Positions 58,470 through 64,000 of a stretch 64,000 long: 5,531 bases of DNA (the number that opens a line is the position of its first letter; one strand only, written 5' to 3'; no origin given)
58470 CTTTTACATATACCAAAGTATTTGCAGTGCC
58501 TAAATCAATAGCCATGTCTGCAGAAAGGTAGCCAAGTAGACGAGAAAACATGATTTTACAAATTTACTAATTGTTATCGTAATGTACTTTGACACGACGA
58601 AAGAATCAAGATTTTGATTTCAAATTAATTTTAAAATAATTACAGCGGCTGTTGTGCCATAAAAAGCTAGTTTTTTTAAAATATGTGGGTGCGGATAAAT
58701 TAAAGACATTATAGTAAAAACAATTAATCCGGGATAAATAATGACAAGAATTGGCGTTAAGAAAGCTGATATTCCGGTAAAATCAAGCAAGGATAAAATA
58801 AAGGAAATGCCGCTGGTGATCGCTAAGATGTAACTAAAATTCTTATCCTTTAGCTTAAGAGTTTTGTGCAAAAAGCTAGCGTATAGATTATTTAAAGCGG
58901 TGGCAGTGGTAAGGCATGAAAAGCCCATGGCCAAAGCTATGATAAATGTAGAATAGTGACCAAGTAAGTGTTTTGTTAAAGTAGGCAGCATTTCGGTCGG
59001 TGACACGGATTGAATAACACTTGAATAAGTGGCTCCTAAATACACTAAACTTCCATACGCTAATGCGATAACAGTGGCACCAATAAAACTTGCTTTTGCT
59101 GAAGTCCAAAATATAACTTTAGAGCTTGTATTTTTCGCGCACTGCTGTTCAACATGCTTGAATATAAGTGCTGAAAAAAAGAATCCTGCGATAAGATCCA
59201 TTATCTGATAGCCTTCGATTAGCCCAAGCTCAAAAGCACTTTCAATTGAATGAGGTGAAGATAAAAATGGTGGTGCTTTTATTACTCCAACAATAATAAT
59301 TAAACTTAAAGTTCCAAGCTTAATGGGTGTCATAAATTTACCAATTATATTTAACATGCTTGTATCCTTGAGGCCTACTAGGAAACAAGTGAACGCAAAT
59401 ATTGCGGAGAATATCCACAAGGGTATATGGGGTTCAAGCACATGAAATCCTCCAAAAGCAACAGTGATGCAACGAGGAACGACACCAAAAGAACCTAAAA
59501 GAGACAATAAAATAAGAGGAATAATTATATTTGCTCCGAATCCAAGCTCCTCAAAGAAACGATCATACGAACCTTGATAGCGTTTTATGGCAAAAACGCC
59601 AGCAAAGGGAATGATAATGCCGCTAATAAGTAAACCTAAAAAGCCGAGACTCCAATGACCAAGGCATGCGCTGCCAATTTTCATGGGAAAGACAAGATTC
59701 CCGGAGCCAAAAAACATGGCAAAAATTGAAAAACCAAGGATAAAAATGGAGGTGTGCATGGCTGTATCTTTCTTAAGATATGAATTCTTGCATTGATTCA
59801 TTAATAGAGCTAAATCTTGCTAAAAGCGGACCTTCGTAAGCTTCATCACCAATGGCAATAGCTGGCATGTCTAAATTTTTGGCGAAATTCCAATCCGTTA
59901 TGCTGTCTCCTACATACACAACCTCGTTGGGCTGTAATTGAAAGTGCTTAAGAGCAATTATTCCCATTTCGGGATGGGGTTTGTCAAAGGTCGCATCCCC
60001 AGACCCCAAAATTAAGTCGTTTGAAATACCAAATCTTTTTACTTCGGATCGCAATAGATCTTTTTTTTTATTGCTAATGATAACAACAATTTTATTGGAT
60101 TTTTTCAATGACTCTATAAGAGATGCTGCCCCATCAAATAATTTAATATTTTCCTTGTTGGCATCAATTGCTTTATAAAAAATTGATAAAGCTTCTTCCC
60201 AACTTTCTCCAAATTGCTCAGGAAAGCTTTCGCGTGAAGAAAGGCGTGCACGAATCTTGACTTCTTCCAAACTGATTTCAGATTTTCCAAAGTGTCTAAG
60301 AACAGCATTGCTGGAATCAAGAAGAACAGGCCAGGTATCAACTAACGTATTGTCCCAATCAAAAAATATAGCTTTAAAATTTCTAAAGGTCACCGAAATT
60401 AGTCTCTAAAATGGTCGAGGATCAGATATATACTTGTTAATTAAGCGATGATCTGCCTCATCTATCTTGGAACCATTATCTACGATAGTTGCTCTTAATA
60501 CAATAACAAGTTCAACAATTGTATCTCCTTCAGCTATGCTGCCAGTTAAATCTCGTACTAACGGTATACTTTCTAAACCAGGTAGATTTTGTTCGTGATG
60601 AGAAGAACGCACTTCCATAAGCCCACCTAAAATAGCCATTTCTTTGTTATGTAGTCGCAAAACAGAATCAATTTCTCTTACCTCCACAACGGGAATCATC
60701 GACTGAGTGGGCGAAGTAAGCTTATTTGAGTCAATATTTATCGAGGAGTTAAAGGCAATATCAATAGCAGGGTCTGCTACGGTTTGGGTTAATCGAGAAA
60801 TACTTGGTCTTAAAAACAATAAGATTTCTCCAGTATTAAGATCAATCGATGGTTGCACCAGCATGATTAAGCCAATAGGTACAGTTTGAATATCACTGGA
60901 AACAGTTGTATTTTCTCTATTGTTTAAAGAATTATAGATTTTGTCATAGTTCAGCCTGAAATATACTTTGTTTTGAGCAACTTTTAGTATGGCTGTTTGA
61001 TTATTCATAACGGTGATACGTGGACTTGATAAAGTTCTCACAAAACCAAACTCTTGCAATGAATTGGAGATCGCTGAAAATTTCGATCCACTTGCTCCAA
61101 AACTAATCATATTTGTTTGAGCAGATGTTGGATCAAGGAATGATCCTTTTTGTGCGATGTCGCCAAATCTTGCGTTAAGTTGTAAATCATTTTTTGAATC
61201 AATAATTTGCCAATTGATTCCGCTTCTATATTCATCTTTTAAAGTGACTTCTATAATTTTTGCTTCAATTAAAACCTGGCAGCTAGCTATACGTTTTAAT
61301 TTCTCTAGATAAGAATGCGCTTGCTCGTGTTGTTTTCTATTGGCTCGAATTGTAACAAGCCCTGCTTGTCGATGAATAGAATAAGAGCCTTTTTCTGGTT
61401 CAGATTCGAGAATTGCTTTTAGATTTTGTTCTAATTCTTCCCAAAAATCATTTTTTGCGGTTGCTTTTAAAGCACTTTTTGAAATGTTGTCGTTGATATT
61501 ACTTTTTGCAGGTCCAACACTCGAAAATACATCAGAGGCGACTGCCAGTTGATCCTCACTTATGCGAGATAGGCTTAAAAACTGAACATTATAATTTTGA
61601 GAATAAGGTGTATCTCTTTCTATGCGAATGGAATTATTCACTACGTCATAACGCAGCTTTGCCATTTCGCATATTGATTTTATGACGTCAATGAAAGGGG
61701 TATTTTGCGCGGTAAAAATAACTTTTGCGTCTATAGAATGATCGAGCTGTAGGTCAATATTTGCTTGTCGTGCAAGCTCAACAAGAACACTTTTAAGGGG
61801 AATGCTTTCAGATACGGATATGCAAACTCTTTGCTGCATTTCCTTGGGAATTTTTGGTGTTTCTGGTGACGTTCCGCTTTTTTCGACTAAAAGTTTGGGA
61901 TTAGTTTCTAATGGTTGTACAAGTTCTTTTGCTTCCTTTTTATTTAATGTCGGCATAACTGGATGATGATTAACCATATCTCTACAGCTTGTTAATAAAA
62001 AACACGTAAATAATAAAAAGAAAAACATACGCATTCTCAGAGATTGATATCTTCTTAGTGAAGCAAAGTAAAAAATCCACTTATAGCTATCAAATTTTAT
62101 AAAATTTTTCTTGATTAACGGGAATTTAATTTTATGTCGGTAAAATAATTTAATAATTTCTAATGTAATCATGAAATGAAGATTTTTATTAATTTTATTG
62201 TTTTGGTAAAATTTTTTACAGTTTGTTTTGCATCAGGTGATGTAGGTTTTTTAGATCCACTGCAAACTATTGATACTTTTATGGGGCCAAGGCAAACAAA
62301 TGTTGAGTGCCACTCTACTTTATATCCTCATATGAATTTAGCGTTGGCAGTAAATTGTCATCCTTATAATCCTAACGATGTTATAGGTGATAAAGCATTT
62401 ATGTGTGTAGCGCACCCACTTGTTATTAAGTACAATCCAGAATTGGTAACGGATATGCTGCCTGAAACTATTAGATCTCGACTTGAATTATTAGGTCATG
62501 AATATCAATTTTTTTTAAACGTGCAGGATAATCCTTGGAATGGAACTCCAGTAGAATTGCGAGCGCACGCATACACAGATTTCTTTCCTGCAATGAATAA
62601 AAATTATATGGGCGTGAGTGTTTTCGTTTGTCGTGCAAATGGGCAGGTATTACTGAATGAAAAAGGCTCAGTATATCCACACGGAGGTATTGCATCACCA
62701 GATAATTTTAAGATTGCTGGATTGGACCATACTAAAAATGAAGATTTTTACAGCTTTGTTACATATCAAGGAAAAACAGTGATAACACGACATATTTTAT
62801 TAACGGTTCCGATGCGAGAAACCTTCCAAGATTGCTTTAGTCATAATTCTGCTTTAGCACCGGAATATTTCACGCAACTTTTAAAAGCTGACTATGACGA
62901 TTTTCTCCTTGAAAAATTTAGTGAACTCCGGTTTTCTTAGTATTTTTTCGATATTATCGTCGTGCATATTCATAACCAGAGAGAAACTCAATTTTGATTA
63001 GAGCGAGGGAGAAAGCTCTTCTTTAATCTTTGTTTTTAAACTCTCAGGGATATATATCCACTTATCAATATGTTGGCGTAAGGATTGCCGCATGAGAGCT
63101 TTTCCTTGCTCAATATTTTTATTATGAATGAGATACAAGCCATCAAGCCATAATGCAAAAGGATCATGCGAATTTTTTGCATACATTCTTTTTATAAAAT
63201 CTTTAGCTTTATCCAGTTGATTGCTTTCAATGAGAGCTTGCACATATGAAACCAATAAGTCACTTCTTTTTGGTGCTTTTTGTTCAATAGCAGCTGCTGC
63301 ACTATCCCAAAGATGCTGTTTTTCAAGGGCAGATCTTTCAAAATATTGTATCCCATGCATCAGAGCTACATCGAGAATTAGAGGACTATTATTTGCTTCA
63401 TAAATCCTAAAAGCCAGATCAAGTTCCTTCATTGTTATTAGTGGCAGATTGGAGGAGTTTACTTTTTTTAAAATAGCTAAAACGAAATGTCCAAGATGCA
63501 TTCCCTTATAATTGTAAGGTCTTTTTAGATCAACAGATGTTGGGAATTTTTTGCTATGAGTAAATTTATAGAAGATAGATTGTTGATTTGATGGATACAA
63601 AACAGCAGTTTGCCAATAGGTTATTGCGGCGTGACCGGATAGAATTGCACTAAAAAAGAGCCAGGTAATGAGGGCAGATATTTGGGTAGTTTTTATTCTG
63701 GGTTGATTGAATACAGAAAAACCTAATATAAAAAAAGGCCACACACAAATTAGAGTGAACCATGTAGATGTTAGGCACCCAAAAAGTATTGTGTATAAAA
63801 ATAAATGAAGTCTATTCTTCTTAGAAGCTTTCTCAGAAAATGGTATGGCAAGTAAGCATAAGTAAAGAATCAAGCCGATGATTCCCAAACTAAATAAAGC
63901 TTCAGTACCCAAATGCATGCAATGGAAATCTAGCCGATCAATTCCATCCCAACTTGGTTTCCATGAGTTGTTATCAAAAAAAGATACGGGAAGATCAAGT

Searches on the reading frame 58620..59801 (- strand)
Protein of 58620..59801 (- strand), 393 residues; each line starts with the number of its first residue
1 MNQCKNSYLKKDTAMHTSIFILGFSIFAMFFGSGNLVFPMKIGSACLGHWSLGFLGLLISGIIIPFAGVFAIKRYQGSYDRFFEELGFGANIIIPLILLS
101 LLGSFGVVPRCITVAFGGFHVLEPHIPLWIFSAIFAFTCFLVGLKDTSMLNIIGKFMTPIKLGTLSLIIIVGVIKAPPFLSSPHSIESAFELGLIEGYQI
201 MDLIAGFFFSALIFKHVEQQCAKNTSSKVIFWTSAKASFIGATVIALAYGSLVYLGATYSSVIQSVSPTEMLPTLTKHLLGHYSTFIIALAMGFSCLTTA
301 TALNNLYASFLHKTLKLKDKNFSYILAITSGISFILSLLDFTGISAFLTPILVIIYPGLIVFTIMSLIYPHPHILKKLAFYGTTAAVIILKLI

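Call 84: search_protein_families(library=pfam, proteins=[window:58620-59801:-], max_evalue=0.001)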
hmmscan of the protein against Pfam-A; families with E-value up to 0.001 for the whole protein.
window:58620-59801:- (393 aa): 1 family
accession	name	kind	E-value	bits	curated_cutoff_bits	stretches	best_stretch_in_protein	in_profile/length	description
PF05525.19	Branch_AA_trans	-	1.2e-55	189.7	22.3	1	16-376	2-366/429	Branched-chain amino acid transport protein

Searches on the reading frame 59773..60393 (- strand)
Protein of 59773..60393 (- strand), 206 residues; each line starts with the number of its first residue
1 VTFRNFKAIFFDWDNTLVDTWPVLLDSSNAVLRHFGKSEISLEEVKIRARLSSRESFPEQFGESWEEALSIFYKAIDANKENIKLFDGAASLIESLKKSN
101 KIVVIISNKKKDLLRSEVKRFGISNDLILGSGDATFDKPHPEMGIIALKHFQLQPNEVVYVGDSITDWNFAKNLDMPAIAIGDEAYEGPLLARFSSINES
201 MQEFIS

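Call 84: search_protein_families(library=pfam, proteins=[window:59773-60393:-], max_evalue=0.001)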
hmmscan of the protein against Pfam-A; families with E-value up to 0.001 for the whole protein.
window:59773-60393:- (206 aa): 4 families
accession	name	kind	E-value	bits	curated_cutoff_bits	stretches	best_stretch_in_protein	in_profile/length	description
PF13419.12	HAD_2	-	6.4e-33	114.8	23.8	1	9-181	1-178/178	Haloacid dehalogenase-like hydrolase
PF00702.32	Hydrolase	-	5.4e-22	79.6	26.4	1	6-174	1-190/191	haloacid dehalogenase-like hydrolase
PF12710.13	HAD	-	6.3e-09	37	27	1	9-171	1-188/189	haloacid dehalogenase-like hydrolase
PF13242.12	Hydrolase_like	-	5.7e-07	29.8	22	1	137-189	3-56/75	HAD-hyrolase-like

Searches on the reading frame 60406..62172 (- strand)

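Call 61: search_protein_families(library=pfam, proteins=[window:60406-62172:-], max_evalue=0.0001)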
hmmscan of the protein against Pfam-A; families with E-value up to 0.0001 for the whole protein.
window:60406-62172:- (588 aa): 1 family
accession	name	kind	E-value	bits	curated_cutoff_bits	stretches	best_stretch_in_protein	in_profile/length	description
PF00263.26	Secretin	-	3.2e-23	82.6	27.5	1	372-565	2-169/169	Bacterial type II and III secretion system protein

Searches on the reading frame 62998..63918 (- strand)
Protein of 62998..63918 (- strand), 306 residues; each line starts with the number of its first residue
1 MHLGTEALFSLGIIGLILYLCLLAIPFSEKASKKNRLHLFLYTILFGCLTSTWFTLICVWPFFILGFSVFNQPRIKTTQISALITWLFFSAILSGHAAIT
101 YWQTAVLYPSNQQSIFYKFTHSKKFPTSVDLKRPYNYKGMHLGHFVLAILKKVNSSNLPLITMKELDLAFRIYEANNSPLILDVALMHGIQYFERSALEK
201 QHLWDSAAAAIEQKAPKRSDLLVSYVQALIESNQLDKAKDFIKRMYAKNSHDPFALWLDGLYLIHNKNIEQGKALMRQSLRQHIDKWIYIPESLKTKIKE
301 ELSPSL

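Call 84: search_protein_families(library=pfam, proteins=[window:62998-63918:-], max_evalue=0.001)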
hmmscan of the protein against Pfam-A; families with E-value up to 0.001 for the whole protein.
window:62998-63918:- (306 aa): 1 family
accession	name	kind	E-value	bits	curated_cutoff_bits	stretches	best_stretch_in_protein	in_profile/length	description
PF14559.12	TPR_19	-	0.00052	20.7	25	0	207-249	10-55/68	Tetratricopeptide repeat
